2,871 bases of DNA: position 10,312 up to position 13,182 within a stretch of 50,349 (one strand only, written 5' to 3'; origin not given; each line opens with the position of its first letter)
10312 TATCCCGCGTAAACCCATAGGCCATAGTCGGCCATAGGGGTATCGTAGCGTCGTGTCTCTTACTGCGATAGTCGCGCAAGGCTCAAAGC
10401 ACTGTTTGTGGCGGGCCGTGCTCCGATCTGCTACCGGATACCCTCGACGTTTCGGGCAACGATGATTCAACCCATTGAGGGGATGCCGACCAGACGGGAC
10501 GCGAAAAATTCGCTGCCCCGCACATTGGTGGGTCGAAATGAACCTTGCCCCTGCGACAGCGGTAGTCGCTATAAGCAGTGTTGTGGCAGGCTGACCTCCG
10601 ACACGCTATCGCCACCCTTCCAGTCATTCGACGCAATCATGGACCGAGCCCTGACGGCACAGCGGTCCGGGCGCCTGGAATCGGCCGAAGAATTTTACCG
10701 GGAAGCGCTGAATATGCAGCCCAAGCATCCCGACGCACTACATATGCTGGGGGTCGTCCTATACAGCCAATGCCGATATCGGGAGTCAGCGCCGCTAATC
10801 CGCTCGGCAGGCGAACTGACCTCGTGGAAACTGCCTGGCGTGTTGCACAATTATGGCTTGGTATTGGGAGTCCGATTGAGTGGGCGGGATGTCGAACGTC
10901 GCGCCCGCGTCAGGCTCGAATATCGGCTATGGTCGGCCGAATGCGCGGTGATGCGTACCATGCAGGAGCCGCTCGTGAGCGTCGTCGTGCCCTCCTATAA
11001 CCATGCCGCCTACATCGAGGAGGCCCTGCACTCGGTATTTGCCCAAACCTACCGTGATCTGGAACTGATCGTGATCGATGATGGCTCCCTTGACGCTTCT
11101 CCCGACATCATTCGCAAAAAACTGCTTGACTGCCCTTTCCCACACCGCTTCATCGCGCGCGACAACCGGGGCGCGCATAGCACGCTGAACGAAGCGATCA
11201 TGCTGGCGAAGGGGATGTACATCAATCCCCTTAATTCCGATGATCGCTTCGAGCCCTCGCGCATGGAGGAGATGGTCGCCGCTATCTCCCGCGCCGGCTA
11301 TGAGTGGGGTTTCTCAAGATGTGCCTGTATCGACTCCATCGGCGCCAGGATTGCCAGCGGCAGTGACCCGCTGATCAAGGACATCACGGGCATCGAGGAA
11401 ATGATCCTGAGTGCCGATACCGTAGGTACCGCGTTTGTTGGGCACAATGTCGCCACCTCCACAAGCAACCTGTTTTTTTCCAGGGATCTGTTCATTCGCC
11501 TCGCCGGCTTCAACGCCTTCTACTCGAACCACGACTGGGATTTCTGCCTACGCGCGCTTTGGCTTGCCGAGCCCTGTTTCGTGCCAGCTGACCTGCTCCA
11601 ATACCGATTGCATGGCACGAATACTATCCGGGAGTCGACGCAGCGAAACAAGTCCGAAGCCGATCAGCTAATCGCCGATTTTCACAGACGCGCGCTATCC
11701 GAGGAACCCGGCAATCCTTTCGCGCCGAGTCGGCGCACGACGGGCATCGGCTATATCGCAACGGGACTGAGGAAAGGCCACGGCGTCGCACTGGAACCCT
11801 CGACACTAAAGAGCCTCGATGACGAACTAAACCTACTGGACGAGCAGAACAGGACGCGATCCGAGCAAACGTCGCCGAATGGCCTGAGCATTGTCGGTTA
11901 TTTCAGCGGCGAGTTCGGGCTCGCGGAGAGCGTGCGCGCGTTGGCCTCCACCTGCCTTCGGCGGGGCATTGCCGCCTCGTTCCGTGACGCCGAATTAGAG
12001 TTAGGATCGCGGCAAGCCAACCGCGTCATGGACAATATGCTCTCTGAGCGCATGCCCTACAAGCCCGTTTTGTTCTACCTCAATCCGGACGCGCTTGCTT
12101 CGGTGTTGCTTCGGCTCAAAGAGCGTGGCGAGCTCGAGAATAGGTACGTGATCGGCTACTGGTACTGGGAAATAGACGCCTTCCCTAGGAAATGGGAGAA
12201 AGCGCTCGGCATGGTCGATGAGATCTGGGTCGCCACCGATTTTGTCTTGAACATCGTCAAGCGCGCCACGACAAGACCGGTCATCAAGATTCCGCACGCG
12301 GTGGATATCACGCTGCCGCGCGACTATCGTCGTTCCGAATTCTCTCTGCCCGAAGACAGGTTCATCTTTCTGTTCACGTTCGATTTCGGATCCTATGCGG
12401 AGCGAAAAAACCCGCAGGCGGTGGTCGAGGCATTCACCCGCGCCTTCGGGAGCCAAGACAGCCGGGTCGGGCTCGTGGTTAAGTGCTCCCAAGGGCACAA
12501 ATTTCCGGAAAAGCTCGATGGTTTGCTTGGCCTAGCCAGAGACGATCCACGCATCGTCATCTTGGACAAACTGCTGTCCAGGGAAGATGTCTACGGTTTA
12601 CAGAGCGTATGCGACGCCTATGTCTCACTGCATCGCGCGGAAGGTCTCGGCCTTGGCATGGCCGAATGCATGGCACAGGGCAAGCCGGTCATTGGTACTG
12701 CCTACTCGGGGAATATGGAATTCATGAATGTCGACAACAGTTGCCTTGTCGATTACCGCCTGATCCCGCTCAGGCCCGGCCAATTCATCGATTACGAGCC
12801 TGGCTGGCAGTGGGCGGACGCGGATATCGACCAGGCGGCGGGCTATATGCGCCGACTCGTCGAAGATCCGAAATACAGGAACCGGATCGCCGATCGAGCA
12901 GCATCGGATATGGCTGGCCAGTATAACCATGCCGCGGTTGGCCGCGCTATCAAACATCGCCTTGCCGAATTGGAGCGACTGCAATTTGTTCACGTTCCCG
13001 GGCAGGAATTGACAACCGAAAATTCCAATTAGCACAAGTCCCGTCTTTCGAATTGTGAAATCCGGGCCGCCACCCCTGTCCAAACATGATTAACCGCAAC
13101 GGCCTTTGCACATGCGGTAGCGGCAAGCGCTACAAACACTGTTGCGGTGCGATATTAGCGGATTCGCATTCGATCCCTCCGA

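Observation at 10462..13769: Adjacent glycosyltransferase and sulfotransferase both start with a SecA-type SEC-C zinc motif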

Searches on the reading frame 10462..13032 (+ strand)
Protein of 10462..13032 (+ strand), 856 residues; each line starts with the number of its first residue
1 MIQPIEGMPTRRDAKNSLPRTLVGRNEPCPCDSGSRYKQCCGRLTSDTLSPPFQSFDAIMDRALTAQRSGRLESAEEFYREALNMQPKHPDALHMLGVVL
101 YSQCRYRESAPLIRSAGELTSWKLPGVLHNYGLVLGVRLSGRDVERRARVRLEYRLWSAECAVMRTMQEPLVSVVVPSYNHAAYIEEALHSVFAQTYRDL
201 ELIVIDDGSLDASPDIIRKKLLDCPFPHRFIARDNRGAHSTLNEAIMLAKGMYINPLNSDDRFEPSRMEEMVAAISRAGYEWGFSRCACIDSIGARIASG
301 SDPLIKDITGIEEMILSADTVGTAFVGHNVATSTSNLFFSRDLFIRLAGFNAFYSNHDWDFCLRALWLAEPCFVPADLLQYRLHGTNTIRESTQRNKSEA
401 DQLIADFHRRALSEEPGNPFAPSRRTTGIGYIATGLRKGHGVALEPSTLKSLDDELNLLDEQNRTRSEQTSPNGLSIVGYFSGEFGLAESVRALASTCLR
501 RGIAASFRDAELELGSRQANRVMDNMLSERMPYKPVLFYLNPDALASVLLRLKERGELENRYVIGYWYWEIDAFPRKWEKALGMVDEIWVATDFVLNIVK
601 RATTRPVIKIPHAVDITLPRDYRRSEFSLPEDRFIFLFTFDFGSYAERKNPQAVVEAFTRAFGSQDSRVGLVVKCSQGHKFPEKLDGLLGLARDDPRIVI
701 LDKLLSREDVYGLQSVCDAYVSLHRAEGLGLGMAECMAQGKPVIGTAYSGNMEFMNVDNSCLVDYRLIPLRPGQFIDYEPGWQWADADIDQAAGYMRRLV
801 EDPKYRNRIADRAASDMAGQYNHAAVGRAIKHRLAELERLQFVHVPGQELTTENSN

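Call 3: search_protein_families(library=pfam, proteins=[window:10462-13032:+], max_evalue=0.1)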
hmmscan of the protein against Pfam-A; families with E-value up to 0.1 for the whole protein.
window:10462-13032:+ (856 aa): 17 families
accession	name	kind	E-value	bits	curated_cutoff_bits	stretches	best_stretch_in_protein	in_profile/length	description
PF00535.33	Glycos_transf_2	-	2e-23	83.6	23.3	1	173-280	1-108/168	Glycosyl transferase family 2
PF00534.26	Glycos_transf_1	-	4.9e-10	39.7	26.4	1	629-814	11-170/172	Glycosyl transferases group 1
PF13692.12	Glyco_trans_1_4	-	5.5e-07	30.4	27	1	643-764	8-125/142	Glycosyl transferases group 1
PF07719.23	TPR_2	-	9.2e-07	29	27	1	58-89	3-34/34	Tetratricopeptide repeat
PF02810.21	SEC-C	-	2.1e-06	27.9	20.4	1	25-43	1-19/19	SEC-C motif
PF13424.12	TPR_12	-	4.7e-05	23.9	30.1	1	61-112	8-67/77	Tetratricopeptide repeat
PF13428.12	TPR_14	-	0.00027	21.8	23.5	1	57-97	2-42/44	Tetratricopeptide repeat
PF14559.12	TPR_19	-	0.00028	21.6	25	1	69-110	4-45/68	Tetratricopeptide repeat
PF13641.12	Glyco_tranf_2_3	-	0.00031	21.3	27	1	172-219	3-50/230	Glycosyltransferase like family 2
PF00515.34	TPR_1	-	0.00038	20.6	27.8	1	60-89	5-34/34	Tetratricopeptide repeat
PF13432.12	TPR_16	-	0.00088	20.1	32.7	1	61-116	2-57/65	Tetratricopeptide repeat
PF10111.15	Glyco_tranf_2_2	-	0.001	19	27.3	1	173-387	1-221/276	Glycosyltransferase like family 2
PF13181.12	TPR_8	-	0.0021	18.5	25.7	1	59-89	4-34/34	Tetratricopeptide repeat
PF13431.12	TPR_17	-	0.0028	18.3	24.4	1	78-100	1-23/34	Tetratricopeptide repeat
PF13414.12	TPR_11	-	0.0033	17.5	26.8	1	69-103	7-41/42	TPR repeat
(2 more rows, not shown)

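Call 4: search_protein_families(library=ncbifam, proteins=[window:10462-13032:+], max_evalue=0.1)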
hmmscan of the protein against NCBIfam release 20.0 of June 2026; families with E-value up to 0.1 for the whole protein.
window:10462-13032:+ (856 aa): 46 families (the best 25 are shown)
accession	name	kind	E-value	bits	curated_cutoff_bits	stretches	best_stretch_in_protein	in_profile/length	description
NF047683.1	TeichurnBiosyTuaG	equivalog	5.6e-22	78.6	400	1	167-297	3-133/252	teichuronic acid biosynthesis protein TuaG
NF007482.0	PRK10073.1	equivalog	6.8e-16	58.2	423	1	168-272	4-107/334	glycosyltransferase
TIGR03937.1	PgaC_IcaA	equivalog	1.3e-14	54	422.3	1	161-275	36-150/407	poly-beta-1,6-N-acetyl-D-glucosamine synthase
NF050050.1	ProtGlycPglI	equivalog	9.1e-12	45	500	1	170-288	2-120/306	GalNAc(5)-diNAcBac-PP-undecaprenol beta-1,3-glucosyltransferase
NF007453.0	PRK10018.1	equivalog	1.2e-11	44.8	382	1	167-273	3-109/280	colanic acid biosynthesis glycosyltransferase WcaA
TIGR04017.1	WcaA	equivalog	2.6e-11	43.7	495.75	1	167-272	2-107/279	colanic acid biosynthesis glycosyltransferase WcaA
NF041875.1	EPS_EpsD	equivalog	7.1e-11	42.1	370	1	172-273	1-102/325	exopolysaccharide biosynthesis glycosyltransferase EpsD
NF053739.1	GlytfEpsEBac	equivalog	8e-11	41.4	450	1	170-276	1-108/265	glycosyltransferase EpsE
TIGR04283.1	glyco_like_mftF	equivalog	1.2e-09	38.2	182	1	172-284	1-106/221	TIGR04283 family arsenosugar biosynthesis glycosyltransferase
TIGR03965.1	mycofact_glyco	equivalog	3.7e-09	36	280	1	141-365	42-263/467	mycofactocin biosynthesis glycosyltransferase MftF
TIGR03111.1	glyc2_xrt_Gpos1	hypoth_equivalog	7.4e-08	31.6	363.95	1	168-274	47-155/439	TIGR03111 family XrtG-associated glycosyltransferase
NF041394.1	GtaseAglG_Halo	equivalog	3.4e-07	29.9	440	1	172-274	3-106/304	glucosyl-dolichyl phosphate glucuronosyltransferase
NF004088.0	PRK05590.1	equivalog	7.9e-07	29.6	140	1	20-43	142-165/166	hypothetical protein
TIGR03469.1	HpnB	hypoth_equivalog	1.9e-06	27.1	379.25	1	166-219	40-94/386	hopene-associated glycosyltransferase HpnB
TIGR02521.1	type_IV_pilW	equivalog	3.1e-06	26.9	154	1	57-122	66-131/234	type IV pilus biogenesis/stability protein PilW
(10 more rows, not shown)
